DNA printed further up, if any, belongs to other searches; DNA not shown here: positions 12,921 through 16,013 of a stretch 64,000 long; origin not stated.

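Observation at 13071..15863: Single-polypeptide PrimPol (AEP) + SF2 helicase + DUF559 nuclease: candidate stand-alone conflict/defense enzyme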

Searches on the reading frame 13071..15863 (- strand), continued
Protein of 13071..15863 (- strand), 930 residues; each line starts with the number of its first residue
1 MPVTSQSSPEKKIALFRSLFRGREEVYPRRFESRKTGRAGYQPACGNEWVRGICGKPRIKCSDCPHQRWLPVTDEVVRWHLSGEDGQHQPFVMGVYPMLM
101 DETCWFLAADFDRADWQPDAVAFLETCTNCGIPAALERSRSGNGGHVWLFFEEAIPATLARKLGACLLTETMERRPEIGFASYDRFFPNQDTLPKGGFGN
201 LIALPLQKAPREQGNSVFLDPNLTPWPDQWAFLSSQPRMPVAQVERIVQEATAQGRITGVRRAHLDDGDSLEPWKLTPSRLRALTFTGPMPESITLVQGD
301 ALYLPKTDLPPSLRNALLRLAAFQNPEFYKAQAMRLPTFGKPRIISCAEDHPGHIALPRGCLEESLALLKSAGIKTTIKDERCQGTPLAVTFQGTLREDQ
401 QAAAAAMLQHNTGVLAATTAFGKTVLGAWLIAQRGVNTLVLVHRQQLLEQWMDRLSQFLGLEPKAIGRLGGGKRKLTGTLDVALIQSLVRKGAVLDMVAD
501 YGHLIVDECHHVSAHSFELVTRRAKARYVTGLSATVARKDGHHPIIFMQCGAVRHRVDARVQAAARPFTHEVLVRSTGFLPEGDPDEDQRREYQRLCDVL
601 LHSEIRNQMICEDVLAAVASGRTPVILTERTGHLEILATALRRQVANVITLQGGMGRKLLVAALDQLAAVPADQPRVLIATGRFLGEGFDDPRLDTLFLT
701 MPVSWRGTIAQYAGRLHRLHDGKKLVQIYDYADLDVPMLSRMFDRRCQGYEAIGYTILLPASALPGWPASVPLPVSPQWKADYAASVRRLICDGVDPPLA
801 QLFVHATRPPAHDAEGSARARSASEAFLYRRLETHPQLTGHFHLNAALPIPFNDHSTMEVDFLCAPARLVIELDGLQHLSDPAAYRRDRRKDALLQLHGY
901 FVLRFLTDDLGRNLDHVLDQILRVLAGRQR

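Call 42: find_homologous_proteins(query=A1, max_evalue=1e-10)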
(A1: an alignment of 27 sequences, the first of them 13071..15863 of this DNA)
Query A1 (27 sequences) (930 aa, profile of the alignment): 8000 proteins with E <= 1e-10 among 8000 candidates; the best 120 are listed.
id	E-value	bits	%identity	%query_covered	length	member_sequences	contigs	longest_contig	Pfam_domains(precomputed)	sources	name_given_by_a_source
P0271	0.0e+0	1199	59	81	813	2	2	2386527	PF00270.36,PF22548.3,PF04851.22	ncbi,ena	-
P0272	0.0e+0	1197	58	82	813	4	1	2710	PF00270.36,PF22548.3,PF04851.22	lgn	-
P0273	0.0e+0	1196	59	81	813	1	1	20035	PF00270.36,PF22548.3,PF04851.22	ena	-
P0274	0.0e+0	1194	59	81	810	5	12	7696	PF00270.36,PF22548.3,PF04851.22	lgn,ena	-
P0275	0.0e+0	1194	62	82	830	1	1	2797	PF00270.36,PF22548.3,PF04851.22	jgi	jgi:superfamily II DNA or RNA helicase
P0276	0.0e+0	1194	58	82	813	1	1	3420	PF00270.36,PF00176.30,PF22548.3,PF04851.22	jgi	jgi:superfamily II DNA or RNA helicase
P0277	0.0e+0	1194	60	81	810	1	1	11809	PF00270.36,PF22548.3,PF04851.22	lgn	-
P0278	0.0e+0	1193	61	81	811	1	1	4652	PF00270.36,PF22548.3,PF04851.22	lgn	-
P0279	0.0e+0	1192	63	81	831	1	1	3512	PF00270.36,PF22548.3,PF04851.22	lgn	-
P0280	0.0e+0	1192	56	81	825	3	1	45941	PF00270.36,PF22548.3,PF04851.22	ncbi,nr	ncbi:MAG TPA: DEAD/DEAH box helicase family protein [Syntrophomonadaceae bacterium]|nr:DEAD/DEAH box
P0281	0.0e+0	1191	60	81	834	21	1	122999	PF00270.36,PF22548.3,PF04851.22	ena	-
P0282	0.0e+0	1191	59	81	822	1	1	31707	PF00270.36,PF22548.3,PF04851.22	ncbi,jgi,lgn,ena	-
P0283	0.0e+0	1191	57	81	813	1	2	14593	PF00270.36,PF00176.30,PF22548.3,PF04851.22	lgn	-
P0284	0.0e+0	1190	57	81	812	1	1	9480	PF00270.36,PF22548.3,PF04851.22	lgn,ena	-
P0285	0.0e+0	1189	58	82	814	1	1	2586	PF00270.36,PF22548.3,PF04851.22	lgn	-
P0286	0.0e+0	1189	61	81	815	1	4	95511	PF00270.36,PF22548.3,PF04851.22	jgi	jgi:superfamily II DNA or RNA helicase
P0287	0.0e+0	1188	58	81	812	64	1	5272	PF00270.36,PF22548.3,PF04851.22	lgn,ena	-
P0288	0.0e+0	1188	58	81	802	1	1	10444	PF00270.36,PF22548.3,PF04851.22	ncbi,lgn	-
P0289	0.0e+0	1188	62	81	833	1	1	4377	PF00270.36,PF22548.3,PF04851.22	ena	-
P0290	0.0e+0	1188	63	82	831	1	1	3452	PF00270.36,PF22548.3,PF04851.22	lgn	-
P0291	0.0e+0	1187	58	82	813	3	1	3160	PF00270.36,PF22548.3,PF04851.22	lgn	-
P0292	0.0e+0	1187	58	81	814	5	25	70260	PF00270.36,PF22548.3,PF00271.38,PF04851.22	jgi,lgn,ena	-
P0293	0.0e+0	1187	61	82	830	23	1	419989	PF00270.36,PF22548.3,PF04851.22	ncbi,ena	-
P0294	0.0e+0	1187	57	81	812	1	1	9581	PF00270.36,PF22548.3,PF04851.22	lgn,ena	-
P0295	0.0e+0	1187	63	82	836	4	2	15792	PF00270.36,PF22548.3,PF04851.22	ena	-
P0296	0.0e+0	1187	57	82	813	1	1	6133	PF00270.36,PF00176.30,PF22548.3,PF04851.22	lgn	-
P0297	0.0e+0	1187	58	82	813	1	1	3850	PF00270.36,PF00176.30,PF22548.3,PF04851.22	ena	-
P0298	0.0e+0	1187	60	83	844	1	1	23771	PF00270.36,PF22548.3,PF04851.22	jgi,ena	-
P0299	0.0e+0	1186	59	81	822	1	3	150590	PF00270.36,PF22548.3,PF04851.22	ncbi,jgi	-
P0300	0.0e+0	1186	61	81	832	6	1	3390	PF00270.36,PF22548.3,PF04851.22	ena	-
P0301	0.0e+0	1186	63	82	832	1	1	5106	PF00270.36,PF22548.3,PF04851.22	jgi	jgi:superfamily II DNA or RNA helicase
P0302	0.0e+0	1186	62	81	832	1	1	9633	PF00270.36,PF22548.3,PF04851.22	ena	-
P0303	0.0e+0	1186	62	81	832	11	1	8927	PF00270.36,PF22548.3,PF04851.22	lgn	-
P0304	0.0e+0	1186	62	81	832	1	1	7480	PF00270.36,PF22548.3,PF04851.22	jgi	-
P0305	0.0e+0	1186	58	81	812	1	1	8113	PF00270.36,PF00176.30,PF22548.3,PF00271.38,PF04851.22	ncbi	-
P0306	0.0e+0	1186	57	81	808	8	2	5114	PF00270.36,PF22548.3,PF04851.22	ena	-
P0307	0.0e+0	1186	61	81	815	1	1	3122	PF00270.36,PF22548.3,PF04851.22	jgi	jgi:superfamily II DNA or RNA helicase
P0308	0.0e+0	1185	62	81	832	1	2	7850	PF00270.36,PF22548.3,PF04851.22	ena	-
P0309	0.0e+0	1185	59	81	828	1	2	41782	PF00270.36,PF22548.3,PF04851.22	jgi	jgi:superfamily II DNA or RNA helicase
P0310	0.0e+0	1185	62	81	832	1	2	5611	PF00270.36,PF22548.3,PF04851.22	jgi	-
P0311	0.0e+0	1185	59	81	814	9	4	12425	PF00270.36,PF22548.3,PF04851.22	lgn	-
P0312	0.0e+0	1185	59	82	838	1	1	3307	PF00270.36,PF22548.3,PF04851.22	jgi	jgi:superfamily II DNA or RNA helicase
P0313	0.0e+0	1185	58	81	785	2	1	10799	PF00270.36,PF00176.30,PF22548.3,PF00271.38,PF04851.22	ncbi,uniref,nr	ncbi:TOTE conflict system archaeo-eukaryotic primase domain-containing protein [Nitrosomonas marina]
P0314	0.0e+0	1184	-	-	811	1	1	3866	PF00270.36,PF22548.3,PF00271.38,PF04851.22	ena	-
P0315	0.0e+0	1184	62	81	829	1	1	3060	PF00270.36,PF22548.3,PF04851.22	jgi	jgi:superfamily II DNA or RNA helicase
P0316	0.0e+0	1184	62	81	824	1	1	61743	PF00270.36,PF22548.3,PF04851.22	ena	-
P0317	0.0e+0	1184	63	81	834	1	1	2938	PF00270.36,PF22548.3,PF00271.38,PF04851.22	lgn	-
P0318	0.0e+0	1183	60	81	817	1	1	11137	PF00270.36,PF22548.3,PF04851.22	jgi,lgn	-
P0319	0.0e+0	1183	61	81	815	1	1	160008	PF00270.36,PF22548.3,PF04851.22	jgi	jgi:superfamily II DNA or RNA helicase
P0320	0.0e+0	1183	60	82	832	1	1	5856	PF00270.36,PF22548.3,PF04851.22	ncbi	-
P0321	0.0e+0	1183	63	81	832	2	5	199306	PF00270.36,PF22548.3,PF04851.22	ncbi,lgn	-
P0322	0.0e+0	1183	58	81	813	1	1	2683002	PF00270.36,PF22548.3,PF04851.22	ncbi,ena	-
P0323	0.0e+0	1183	60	82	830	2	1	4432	PF00270.36,PF22548.3,PF04851.22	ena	-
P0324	0.0e+0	1183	59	81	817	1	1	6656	PF00270.36,PF22548.3,PF04851.22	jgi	-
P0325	0.0e+0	1183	62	81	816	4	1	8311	PF00270.36,PF22548.3,PF04851.22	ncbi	ncbi:MAG TPA: DEAD/DEAH box helicase family protein [Armatimonadota bacterium]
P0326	0.0e+0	1183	61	81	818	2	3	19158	PF00270.36,PF22548.3,PF04851.22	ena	-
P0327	0.0e+0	1182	61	81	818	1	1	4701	PF00270.36,PF22548.3,PF04851.22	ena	-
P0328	0.0e+0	1182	63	82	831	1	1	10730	PF00270.36,PF22548.3,PF04851.22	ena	-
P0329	0.0e+0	1182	-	-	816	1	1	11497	PF00270.36,PF22548.3,PF00271.38,PF04851.22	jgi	-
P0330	0.0e+0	1182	57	81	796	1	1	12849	PF00270.36,PF22548.3,PF04851.22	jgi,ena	-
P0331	0.0e+0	1182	60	81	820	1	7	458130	PF00270.36,PF22548.3,PF04851.22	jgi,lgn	jgi:superfamily II DNA or RNA helicase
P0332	0.0e+0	1182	62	82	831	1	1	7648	PF00270.36,PF22548.3,PF04851.22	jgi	jgi:superfamily II DNA or RNA helicase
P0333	0.0e+0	1182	60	81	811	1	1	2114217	PF00270.36,PF22548.3,PF04851.22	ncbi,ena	-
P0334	0.0e+0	1182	61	81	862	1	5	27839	PF00270.36,PF22548.3,PF04851.22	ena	-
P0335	0.0e+0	1182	61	82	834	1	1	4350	PF00270.36,PF22548.3,PF00271.38,PF04851.22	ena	-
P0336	0.0e+0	1181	-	-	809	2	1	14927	PF00270.36,PF22548.3,PF00271.38,PF04851.22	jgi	jgi:superfamily II DNA or RNA helicase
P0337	0.0e+0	1181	57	82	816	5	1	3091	PF00270.36,PF22548.3,PF04851.22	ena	-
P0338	0.0e+0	1181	59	81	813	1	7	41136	PF00270.36,PF22548.3,PF04851.22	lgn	-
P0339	0.0e+0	1181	61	81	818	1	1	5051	PF00270.36,PF22548.3,PF04851.22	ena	-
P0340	0.0e+0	1181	-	-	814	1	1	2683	PF00270.36,PF22548.3,PF04851.22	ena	-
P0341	0.0e+0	1181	61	81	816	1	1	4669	PF00270.36,PF22548.3,PF04851.22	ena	-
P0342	0.0e+0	1181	62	81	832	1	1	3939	PF00270.36,PF22548.3,PF04851.22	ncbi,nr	ncbi:MAG: DEAD/DEAH box helicase family protein [Chloroflexi bacterium]|nr:DEAD/DEAH box helicase fa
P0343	0.0e+0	1181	61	81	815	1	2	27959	PF00270.36,PF22548.3,PF04851.22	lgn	-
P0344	0.0e+0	1180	58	80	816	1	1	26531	PF00270.36,PF22548.3,PF00271.38,PF04851.22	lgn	-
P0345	0.0e+0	1180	58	81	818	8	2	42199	PF00270.36,PF22548.3,PF04851.22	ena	-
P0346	0.0e+0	1180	62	81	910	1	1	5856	PF00270.36,PF22548.3,PF04851.22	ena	-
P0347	0.0e+0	1180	62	81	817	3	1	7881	PF00270.36,PF22548.3,PF04851.22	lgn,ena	-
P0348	0.0e+0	1180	61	81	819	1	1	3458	PF00270.36,PF22548.3,PF04851.22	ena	-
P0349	0.0e+0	1180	57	81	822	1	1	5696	PF00270.36,PF22548.3,PF04851.22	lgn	-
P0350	0.0e+0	1180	61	82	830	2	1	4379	PF00270.36,PF22548.3,PF04851.22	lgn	-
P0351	0.0e+0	1180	59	81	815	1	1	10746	PF00270.36,PF22548.3,PF04851.22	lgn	-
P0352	0.0e+0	1179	58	81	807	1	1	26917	PF00270.36,PF22548.3,PF04851.22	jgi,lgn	-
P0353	0.0e+0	1179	58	82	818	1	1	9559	PF00270.36,PF22548.3,PF04851.22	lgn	-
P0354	0.0e+0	1179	59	82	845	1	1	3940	PF00270.36,PF22548.3,PF04851.22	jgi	-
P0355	0.0e+0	1179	62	82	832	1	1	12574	PF00270.36,PF22548.3,PF00271.38,PF04851.22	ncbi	-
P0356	0.0e+0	1179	57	81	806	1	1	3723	PF00270.36,PF00176.30,PF22548.3,PF04851.22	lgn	-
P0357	0.0e+0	1179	62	81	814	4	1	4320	PF00270.36,PF22548.3,PF04851.22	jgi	-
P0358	0.0e+0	1179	59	80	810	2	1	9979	PF00270.36,PF22548.3,PF00271.38,PF04851.22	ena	-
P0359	0.0e+0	1179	62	82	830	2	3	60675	PF00270.36,PF22548.3,PF04851.22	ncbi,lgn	-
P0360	0.0e+0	1178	59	82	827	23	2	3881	PF00270.36,PF22548.3,PF00271.38,PF04851.22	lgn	-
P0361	0.0e+0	1178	57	81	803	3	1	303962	PF00270.36,PF22548.3,PF00271.38,PF04851.22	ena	-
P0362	0.0e+0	1178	59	81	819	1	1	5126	PF00270.36,PF22548.3,PF04851.22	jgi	-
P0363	0.0e+0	1178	60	81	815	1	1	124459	PF00270.36,PF22548.3,PF04851.22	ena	-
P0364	0.0e+0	1178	61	81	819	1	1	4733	PF00270.36,PF22548.3,PF04851.22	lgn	-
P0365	0.0e+0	1178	60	82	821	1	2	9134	PF00270.36,PF22548.3,PF04851.22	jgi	jgi:superfamily II DNA or RNA helicase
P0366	0.0e+0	1178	62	81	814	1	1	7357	PF00270.36,PF22548.3,PF04851.22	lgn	-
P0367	0.0e+0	1178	60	81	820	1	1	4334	PF00270.36,PF22548.3,PF04851.22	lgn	-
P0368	0.0e+0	1178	-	-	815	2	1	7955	PF00270.36,PF22548.3,PF04851.22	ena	-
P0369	0.0e+0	1178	57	81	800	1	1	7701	PF00270.36,PF22548.3,PF04851.22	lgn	-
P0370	0.0e+0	1178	59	81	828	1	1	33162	PF00270.36,PF22548.3,PF04851.22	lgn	-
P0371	0.0e+0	1178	61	81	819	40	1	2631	PF00270.36,PF22548.3,PF04851.22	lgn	-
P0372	0.0e+0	1178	62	82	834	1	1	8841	PF00270.36,PF22548.3,PF04851.22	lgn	-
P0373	0.0e+0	1178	60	81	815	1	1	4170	PF00270.36,PF22548.3,PF04851.22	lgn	-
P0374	0.0e+0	1178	61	81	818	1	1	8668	PF00270.36,PF22548.3,PF04851.22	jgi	jgi:superfamily II DNA or RNA helicase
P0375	0.0e+0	1177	61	81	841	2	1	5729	PF00270.36,PF22548.3,PF04851.22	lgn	-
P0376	0.0e+0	1177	60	81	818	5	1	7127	PF00270.36,PF22548.3,PF04851.22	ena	-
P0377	0.0e+0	1177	60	81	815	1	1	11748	PF00270.36,PF22548.3,PF04851.22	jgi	jgi:superfamily II DNA or RNA helicase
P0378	0.0e+0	1177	62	81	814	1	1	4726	PF00270.36,PF22548.3,PF04851.22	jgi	jgi:superfamily II DNA or RNA helicase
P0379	0.0e+0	1177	59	81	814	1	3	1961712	PF00270.36,PF22548.3,PF04851.22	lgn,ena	-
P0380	0.0e+0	1177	68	100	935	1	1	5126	PF04480.19,PF00270.36,PF22548.3,PF04851.22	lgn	-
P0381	0.0e+0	1177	62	82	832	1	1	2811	PF00270.36,PF22548.3,PF04851.22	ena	-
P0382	0.0e+0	1177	61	81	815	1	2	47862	PF00270.36,PF22548.3,PF04851.22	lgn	-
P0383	0.0e+0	1177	61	81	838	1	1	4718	PF00270.36,PF22548.3,PF04851.22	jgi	jgi:superfamily II DNA or RNA helicase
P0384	0.0e+0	1177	-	-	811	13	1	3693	PF00270.36,PF22548.3,PF00271.38,PF04851.22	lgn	-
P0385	0.0e+0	1177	61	82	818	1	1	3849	PF00270.36,PF22548.3,PF04851.22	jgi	jgi:superfamily II DNA or RNA helicase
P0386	0.0e+0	1177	60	81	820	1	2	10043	PF00270.36,PF22548.3,PF04851.22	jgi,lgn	jgi:superfamily II DNA or RNA helicase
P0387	0.0e+0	1177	60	81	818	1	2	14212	PF00270.36,PF22548.3,PF04851.22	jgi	-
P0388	0.0e+0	1177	60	81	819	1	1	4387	PF00270.36,PF22548.3,PF04851.22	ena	-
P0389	0.0e+0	1176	59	81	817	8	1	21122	PF00270.36,PF22548.3,PF04851.22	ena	-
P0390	0.0e+0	1176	62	81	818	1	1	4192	PF00270.36,PF22548.3,PF04851.22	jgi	jgi:superfamily II DNA or RNA helicase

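Call 45: find_encoding_contigs(protein=P0271, flank=8000, max_places=2)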
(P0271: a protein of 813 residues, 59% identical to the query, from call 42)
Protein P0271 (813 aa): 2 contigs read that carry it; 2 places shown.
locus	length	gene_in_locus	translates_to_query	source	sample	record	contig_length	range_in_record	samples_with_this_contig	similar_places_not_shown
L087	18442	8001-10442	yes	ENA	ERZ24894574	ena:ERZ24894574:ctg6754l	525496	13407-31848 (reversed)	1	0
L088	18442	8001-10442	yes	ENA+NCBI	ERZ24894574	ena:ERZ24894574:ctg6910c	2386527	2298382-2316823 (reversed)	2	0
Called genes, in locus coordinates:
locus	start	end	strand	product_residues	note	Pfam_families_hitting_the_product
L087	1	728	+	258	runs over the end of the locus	PF08548:Peptidase_M10_C (faint), PF00353:HemolysinCabind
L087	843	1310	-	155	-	PF13358:DDE_3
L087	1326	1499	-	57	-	-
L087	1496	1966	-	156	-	PF13384:HTH_23 (faint), PF13565:HTH_32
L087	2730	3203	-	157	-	PF05014:Nuc_deoxyrib_tr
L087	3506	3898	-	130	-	PF13811:DUF4186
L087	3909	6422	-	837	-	PF00270:DEAD (faint), PF04851:ResIII (faint), PF13307:Helicase_C_2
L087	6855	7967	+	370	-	PF13776:DUF4172, PF02661:Fic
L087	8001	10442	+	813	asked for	PF22548:AEP-TOTE, PF00270:DEAD, PF04851:ResIII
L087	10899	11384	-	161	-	PF24838:8xMP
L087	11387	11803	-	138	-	PF08937:ThsB_TIR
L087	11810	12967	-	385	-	-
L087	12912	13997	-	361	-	PF02086:MethyltransfD12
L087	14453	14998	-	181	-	-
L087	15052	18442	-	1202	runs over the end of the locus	PF02384:N6_Mtase (weak), PF20473:MmeI_Mtase (weak), PF07669:Eco57I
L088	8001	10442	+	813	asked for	PF22548:AEP-TOTE, PF00270:DEAD, PF04851:ResIII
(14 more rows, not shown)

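Call 46: find_encoding_contigs(protein=P0333, flank=8000, max_places=2)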
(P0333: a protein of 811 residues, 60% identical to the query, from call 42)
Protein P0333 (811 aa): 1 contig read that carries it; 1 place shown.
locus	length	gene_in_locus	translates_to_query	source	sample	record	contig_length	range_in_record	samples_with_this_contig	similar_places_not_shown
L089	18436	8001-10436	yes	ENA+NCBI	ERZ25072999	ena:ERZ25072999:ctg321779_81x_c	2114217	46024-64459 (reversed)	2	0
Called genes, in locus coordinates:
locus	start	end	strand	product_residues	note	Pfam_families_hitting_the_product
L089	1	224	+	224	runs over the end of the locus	-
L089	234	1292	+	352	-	PF13519:VWA_2 (weak)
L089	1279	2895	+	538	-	PF02534:T4SS-DNA_transf, PF10412:TrwB_AAD_bind, PF12696:TraG-D_C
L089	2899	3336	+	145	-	-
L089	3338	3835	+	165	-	PF24726:DUF7678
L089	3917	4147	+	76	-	-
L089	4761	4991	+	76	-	-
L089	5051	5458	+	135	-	-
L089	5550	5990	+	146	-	-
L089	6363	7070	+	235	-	PF17194:AbiEi_3_N, PF11459:AbiEi_3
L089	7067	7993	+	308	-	PF08843:AbiEii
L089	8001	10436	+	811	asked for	PF22548:AEP-TOTE, PF00270:DEAD, PF04851:ResIII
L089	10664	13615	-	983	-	PF02463:SMC_N (weak), PF13175:AAA_15 (faint), PF13476:AAA_23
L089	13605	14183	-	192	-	-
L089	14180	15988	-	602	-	PF20395:CTD3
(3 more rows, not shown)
